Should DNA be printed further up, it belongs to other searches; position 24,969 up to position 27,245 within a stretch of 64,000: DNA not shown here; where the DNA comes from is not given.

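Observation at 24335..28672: Compact chemosensory-like module with no CheW: CheX-like phosphatase, membrane-anchored CheA-type kinase, CheY and an MCP-tip/CheZ-motif protein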

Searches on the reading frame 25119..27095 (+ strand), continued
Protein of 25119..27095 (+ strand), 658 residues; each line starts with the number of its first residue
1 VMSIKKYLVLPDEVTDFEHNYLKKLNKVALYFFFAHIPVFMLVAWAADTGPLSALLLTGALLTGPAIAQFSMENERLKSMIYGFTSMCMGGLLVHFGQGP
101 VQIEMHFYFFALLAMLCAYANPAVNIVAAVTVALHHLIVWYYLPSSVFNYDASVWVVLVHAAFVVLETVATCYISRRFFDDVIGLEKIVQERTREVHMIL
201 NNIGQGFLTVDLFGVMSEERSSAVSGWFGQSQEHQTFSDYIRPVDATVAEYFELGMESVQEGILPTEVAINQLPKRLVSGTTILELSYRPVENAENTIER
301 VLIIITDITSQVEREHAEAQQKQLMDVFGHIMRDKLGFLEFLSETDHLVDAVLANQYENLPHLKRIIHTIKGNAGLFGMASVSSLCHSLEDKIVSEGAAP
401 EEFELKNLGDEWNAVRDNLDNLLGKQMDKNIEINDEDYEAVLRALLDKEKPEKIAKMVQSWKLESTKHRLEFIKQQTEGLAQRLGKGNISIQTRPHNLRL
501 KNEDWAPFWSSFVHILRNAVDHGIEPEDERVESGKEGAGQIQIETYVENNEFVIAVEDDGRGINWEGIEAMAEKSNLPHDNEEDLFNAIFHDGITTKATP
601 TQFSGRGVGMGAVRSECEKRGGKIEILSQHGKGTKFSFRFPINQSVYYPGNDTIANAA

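Call 76: search_dna_similar(query=window:25119-27092:+, collection=plasmids, mode=protein, max_evalue=1e-10, max_rows=25)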
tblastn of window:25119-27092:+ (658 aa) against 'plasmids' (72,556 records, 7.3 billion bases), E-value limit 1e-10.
Records with a match: 589; places in all: 631; records where one place covers at least 80% of the query: 0.
Best place of each record, by identity: <60% 589.
By first word of the organism name: Pseudomonas 135; Ralstonia 134; Sinorhizobium 76; Phaeobacter 59; Azospirillum 23; Leisingera 17; Deinococcus 11; Burkholderia 9; Novosphingobium 7; Shinella 7; and 58 more.
By predicted mobility (MOB-suite, as given by PLSDB): non-mobilizable 358; mobilizable 128; conjugative 103.
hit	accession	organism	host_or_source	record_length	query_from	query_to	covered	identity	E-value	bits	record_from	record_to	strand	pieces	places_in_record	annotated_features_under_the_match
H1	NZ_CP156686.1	Burkholderia stagnalis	Bacterial cells,soils collected in ...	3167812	189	658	71%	27.7%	1e-32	143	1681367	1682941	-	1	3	none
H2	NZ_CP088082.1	Ideonella dechloratans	Cell culture,Activated sludge, ...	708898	189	645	69%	27.3%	5e-26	122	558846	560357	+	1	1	Hpt domain-containing protein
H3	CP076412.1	Ralstonia wenshanensis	soil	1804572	188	636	68%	27.6%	9e-33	143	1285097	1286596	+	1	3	HAMP domain-containing protein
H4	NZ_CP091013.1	Burkholderia cenocepacia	-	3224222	189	626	67%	27.9%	9e-35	149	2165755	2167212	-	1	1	none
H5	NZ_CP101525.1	Burkholderia arboris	mixed culture,soil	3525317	189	626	67%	27.9%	1e-32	142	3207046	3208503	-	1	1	none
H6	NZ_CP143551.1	Burkholderia multivorans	Homo sapiens,bronchoalveolar lavage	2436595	189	624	66%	27.3%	1e-31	139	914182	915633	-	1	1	none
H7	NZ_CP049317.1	Caballeronia sp. SBC2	whole organism,soil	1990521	188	636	68%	26.2%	4e-29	131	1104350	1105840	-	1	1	none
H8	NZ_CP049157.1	Caballeronia sp. SBC1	whole organism,soil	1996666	188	636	68%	26.2%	4e-29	131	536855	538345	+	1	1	none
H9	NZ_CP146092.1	Ralstonia sp. RRA.1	-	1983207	186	636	69%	25.9%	4e-28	129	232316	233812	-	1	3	none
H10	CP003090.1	Burkholderia sp. YI23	-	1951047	189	626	67%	25.9%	2e-29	133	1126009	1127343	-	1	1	cheA: CheA signal transduction histidine kinase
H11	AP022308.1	Burkholderia sp. SFA1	-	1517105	281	626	53%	28.2%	3e-27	126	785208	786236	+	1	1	hypothetical protein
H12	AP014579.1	Burkholderia sp. RPE67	Riptortus pedestris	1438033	281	626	53%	26.9%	4e-26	122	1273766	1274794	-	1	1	cheA: CheA signal transduction histidine kinase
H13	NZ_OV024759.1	Deinococcus radiodurans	-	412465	319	646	50%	23.8%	7e-12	77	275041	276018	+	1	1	Hpt domain-containing protein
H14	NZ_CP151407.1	Azonexus hydrophilus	metagenomic assembly,groundwater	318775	389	643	39%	28.4%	2e-18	98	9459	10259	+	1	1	response regulator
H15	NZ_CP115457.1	Sphingobium yanoikuyae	cell culture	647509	438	643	31%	32.0%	2e-19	100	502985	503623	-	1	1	chemotaxis protein CheA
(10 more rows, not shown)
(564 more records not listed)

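Call 77: get_annotated_region(hit=H2, flank=5000)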
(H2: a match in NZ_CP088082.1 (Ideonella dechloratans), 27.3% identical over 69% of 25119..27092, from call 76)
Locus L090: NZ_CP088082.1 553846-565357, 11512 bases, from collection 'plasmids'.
description: Ideonella dechloratans strain CCUG 30977 plasmid unnamed1, complete sequence
organism: Ideonella dechloratans (NCBI taxid 36863)
taxonomy: Bacteria; Pseudomonadota; Betaproteobacteria; Burkholderiales; Sphaerotilaceae; Ideonella; Ideonella dechloratans
host: -; source: Cell culture,Activated sludge, wastewater treatment plant; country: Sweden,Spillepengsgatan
typing (MOB-suite, as given by PLSDB): non-mobilizable
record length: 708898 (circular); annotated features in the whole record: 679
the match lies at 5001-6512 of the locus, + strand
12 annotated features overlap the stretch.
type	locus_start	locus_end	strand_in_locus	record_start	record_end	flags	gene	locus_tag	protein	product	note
CDS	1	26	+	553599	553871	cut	-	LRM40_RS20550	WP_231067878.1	DUF1345 domain-containing protein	-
CDS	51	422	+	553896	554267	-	-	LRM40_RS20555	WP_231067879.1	DUF1345 domain-containing protein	-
CDS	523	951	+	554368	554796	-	-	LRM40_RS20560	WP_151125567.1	hypothetical protein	-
CDS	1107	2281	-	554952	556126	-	-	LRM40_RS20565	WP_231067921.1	IS3 family transposase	-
CDS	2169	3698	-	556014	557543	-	-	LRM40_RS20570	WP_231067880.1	hypothetical protein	-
CDS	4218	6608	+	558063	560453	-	-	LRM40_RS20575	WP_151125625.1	Hpt domain-containing protein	GO:0000160 - phosphorelay signal transduction system [Evidence IEA]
CDS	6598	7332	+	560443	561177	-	-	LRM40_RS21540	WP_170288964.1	methyl-accepting chemotaxis protein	GO:0007165 - signal transduction [Evidence IEA]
CDS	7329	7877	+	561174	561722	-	-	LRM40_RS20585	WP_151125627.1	hypothetical protein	-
CDS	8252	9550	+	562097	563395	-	-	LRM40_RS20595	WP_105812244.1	integrase arm-type DNA-binding domain-containing protein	-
CDS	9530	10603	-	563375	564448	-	-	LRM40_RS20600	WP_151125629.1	reverse transcriptase domain-containing protein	-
CDS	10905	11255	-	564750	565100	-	avd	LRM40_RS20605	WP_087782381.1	diversity-generating retroelement protein Avd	-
CDS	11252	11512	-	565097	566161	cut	-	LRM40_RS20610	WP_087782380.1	RNA-directed DNA polymerase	-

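Call 78: get_annotated_region(hit=H3, flank=5000)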
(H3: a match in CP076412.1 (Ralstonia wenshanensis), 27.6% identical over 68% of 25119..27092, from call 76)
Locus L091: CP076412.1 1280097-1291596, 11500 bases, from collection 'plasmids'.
description: Ralstonia wenshanensis strain 56D2 plasmid p56D2, complete sequence
organism: Ralstonia wenshanensis (NCBI taxid 2842456)
taxonomy: Bacteria; Pseudomonadota; Betaproteobacteria; Burkholderiales; Burkholderiaceae; Ralstonia; Ralstonia wenshanensis
host: -; source: soil; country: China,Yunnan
typing (MOB-suite, as given by PLSDB): non-mobilizable
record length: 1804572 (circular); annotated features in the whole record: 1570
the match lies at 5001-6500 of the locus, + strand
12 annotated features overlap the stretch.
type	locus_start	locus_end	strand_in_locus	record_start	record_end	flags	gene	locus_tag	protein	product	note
CDS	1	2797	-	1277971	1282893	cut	-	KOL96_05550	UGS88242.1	NAD-glutamate dehydrogenase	-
CDS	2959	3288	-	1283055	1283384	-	-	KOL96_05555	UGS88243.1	DUF2322 family protein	-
CDS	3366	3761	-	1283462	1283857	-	-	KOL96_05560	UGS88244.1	DUF1801 domain-containing protein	-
CDS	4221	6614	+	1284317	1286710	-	-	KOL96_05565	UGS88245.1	HAMP domain-containing protein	-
CDS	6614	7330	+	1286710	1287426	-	-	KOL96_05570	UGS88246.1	chemotaxis protein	-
CDS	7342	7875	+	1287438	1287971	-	-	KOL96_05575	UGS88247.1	hypothetical protein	-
CDS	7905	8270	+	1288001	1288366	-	-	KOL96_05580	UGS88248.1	response regulator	-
CDS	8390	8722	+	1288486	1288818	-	-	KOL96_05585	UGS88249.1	hypothetical protein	-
CDS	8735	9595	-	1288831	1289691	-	-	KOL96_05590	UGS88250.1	class I SAM-dependent methyltransferase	-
CDS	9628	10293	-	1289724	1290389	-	-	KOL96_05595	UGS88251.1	glutathione S-transferase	-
CDS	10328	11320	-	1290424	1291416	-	-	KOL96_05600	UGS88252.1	DJ-1/PfpI family protein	-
CDS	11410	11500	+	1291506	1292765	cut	-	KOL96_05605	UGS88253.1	MFS transporter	-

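Call 79: get_annotated_region(hit=H10, flank=5000)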
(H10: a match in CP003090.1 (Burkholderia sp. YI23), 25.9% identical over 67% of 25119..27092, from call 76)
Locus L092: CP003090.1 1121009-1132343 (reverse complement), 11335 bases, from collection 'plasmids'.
description: Burkholderia sp. YI23 plasmid byi_1p, complete sequence
organism: Burkholderia sp. YI23 (NCBI taxid 1097668)
taxonomy: Bacteria; Pseudomonadota; Betaproteobacteria; Burkholderiales; Burkholderiaceae; Burkholderia; Burkholderia sp. YI23
host: -; source: -; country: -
typing (MOB-suite, as given by PLSDB): conjugative; relaxase MOBF,MOBP; mating-pair formation MPF_T
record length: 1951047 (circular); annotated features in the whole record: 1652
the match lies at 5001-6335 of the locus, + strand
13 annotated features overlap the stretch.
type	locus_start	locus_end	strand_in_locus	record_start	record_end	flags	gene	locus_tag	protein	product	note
CDS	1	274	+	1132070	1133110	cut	-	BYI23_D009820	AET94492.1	Alcohol dehydrogenase GroES domain protein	-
CDS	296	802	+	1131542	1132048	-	-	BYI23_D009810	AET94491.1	hypothetical protein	-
CDS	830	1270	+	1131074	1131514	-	uspA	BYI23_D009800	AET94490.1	UspA domain-containing protein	-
CDS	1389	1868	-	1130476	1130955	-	uspA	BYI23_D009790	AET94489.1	UspA domain-containing protein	-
CDS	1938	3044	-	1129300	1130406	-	-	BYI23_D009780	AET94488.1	PAS/PAC sensor signal transduction histidine kinase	-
CDS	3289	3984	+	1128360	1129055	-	-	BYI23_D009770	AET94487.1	putative signal transduction protein with CBS domains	-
CDS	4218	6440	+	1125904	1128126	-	cheA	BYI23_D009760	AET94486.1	CheA signal transduction histidine kinase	-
CDS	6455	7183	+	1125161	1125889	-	-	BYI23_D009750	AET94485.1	methyl-accepting chemotaxis sensory transducer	-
CDS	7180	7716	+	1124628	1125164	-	-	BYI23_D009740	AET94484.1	hypothetical protein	-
CDS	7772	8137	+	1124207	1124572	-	-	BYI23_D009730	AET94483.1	response regulator receiver protein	-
CDS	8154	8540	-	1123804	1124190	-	-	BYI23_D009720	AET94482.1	hypothetical protein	-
CDS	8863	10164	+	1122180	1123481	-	-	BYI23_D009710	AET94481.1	protocatechuate 4,5-dioxygenase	-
CDS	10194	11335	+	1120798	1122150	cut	-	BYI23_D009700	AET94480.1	major facilitator superfamily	-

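Call 84: search_solved_structures(query=A1, max_evalue=1e-30, show_alignments=2)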
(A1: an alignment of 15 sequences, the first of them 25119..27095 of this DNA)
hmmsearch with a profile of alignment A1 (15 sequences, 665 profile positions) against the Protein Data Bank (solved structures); distinct sequences matched with E-value up to 1e-30: 10.
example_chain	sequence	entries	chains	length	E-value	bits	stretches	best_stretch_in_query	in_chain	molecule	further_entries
6s1k_A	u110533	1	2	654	3e-42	148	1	434-657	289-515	Chemotaxis protein CheA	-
4xiv_A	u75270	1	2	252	2.2e-37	131.9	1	460-649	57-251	Chemotaxis protein CheA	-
3ja6_C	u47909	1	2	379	3e-37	131.5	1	461-655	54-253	Chemotaxis protein CheA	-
2ch4_A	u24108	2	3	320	5.1e-37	130.7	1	482-655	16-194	CHEMOTAXIS PROTEIN CHEA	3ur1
1i5d_A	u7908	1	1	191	5.5e-37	130.6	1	474-649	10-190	CHEMOTAXIS PROTEIN CHEA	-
1b3q_A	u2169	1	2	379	6e-37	130.5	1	461-653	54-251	PROTEIN (CHEMOTAXIS PROTEIN CHEA)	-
1i58_A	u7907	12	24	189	8.5e-37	130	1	481-649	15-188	CHEMOTAXIS PROTEIN CHEA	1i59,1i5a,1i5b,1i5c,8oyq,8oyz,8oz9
6mi6_A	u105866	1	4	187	9.8e-37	129.8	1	479-648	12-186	Chemotaxis protein CheA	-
8c5v_A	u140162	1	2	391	6.2e-36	127.1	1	434-657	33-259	Chemotaxis protein CheA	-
4jpb_A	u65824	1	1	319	7.9e-36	126.8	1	482-655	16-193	Chemotaxis protein CheA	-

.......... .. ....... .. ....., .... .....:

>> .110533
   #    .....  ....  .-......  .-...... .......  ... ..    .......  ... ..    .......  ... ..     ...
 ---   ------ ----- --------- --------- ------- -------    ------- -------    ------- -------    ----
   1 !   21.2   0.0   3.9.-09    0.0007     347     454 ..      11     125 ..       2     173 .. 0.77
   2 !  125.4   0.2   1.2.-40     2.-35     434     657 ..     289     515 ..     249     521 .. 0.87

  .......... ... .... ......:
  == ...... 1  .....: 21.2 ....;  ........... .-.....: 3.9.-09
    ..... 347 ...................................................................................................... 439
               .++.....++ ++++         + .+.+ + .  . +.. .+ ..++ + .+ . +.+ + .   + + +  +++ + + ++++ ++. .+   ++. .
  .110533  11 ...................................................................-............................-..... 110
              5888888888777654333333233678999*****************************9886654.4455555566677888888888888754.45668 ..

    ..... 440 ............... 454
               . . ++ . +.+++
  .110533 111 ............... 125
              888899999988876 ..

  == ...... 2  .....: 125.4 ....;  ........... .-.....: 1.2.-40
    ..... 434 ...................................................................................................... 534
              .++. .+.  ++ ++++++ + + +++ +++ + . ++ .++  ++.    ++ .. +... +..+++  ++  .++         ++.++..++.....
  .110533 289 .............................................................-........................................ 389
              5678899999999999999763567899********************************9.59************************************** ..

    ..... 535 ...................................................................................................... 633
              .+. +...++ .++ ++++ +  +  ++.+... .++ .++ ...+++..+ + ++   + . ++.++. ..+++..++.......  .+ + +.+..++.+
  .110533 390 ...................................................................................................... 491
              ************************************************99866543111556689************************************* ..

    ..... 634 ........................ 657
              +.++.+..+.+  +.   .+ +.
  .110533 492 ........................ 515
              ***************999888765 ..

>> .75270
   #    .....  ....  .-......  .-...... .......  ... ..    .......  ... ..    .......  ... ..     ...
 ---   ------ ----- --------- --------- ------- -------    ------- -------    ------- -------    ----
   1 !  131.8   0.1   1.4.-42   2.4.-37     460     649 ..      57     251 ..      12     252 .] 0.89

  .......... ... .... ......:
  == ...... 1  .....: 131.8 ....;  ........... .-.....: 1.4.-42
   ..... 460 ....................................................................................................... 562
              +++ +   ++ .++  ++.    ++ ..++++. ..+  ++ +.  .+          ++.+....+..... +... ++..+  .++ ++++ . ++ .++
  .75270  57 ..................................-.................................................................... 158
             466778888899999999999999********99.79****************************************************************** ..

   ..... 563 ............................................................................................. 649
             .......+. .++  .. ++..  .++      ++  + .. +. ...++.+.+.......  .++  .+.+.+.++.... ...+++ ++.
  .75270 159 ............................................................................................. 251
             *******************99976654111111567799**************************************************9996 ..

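Call 89: search_protein_families(library=pfam, proteins=[L091:4221-6611:+, L091:6614-7327:+, L091:7342-7872:+, L091:7905-8267:+, L092:4218-6437:+, L092:7180-7713:+, L090:4218-6605:+, L090:7329-7874:+], max_evalue=0.01)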
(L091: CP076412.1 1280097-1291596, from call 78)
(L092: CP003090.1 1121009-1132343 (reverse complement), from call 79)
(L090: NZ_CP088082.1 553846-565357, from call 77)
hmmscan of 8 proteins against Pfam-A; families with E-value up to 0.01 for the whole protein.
L091:4221-6611:+ (797 aa): 4 families
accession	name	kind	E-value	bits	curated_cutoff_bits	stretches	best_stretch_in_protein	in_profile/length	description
PF02518.31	HATPase_c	-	1.1e-10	42.3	26.4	1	627-761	6-104/111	Histidine kinase-, DNA gyrase B-, and HSP90-like ATPase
PF00672.30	HAMP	-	1.5e-09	38.5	25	1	204-257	1-53/53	HAMP domain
PF01627.28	Hpt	-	3.7e-09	37.1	24.6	1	431-510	5-83/84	Hpt domain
PF12729.13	4HB_MCP_1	-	6.9e-09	35.9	27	1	1-161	2-162/181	Four helix bundle sensory module for signal transduction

L091:6614-7327:+ (238 aa): 2 families
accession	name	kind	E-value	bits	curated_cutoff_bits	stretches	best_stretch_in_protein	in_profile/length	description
PF00015.26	MCPsignal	-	1.9e-17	64.1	34.6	1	145-228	42-132/172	Methyl-accepting chemotaxis protein (MCP) signalling domain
PF01544.23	CorA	-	0.0028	17.5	27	1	22-132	115-219/292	CorA-like Mg2+ transporter protein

L091:7342-7872:+ (177 aa): 0 families

L091:7905-8267:+ (121 aa): 1 family
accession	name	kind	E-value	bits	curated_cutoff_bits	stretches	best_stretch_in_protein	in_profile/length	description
PF00072.30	Response_reg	-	3.2e-23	82.4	30.2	1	4-114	1-108/111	Response regulator receiver domain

L092:4218-6437:+ (740 aa): 4 families
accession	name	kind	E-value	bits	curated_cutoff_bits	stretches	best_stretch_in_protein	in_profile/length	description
PF02518.31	HATPase_c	-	2.5e-10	41.2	26.4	1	582-706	4-93/111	Histidine kinase-, DNA gyrase B-, and HSP90-like ATPase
PF12729.13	4HB_MCP_1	-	9.3e-08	32.3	27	1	1-160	2-161/181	Four helix bundle sensory module for signal transduction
PF00672.30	HAMP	-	6.1e-06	26.9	25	1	204-256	1-52/53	HAMP domain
PF01627.28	Hpt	-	2.6e-05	24.8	24.6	1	437-508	18-81/84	Hpt domain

L092:7180-7713:+ (178 aa): 1 family
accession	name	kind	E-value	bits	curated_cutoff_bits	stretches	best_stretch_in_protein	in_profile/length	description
PF13690.11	CheX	-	0.0089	16.5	27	0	81-120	38-74/94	Chemotaxis phosphatase CheX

L090:4218-6605:+ (796 aa): 4 families
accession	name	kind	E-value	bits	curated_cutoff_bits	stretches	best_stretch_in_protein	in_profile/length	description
PF01627.28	Hpt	-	3.1e-12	47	24.6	1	424-510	4-74/84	Hpt domain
PF02518.31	HATPase_c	-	6.1e-11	43.2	26.4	1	618-746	4-97/111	Histidine kinase-, DNA gyrase B-, and HSP90-like ATPase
PF00672.30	HAMP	-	5.5e-08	33.5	25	1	205-257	2-53/53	HAMP domain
PF12729.13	4HB_MCP_1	-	5.8e-08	32.9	27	1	1-162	2-164/181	Four helix bundle sensory module for signal transduction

L090:7329-7874:+ (182 aa): 0 families
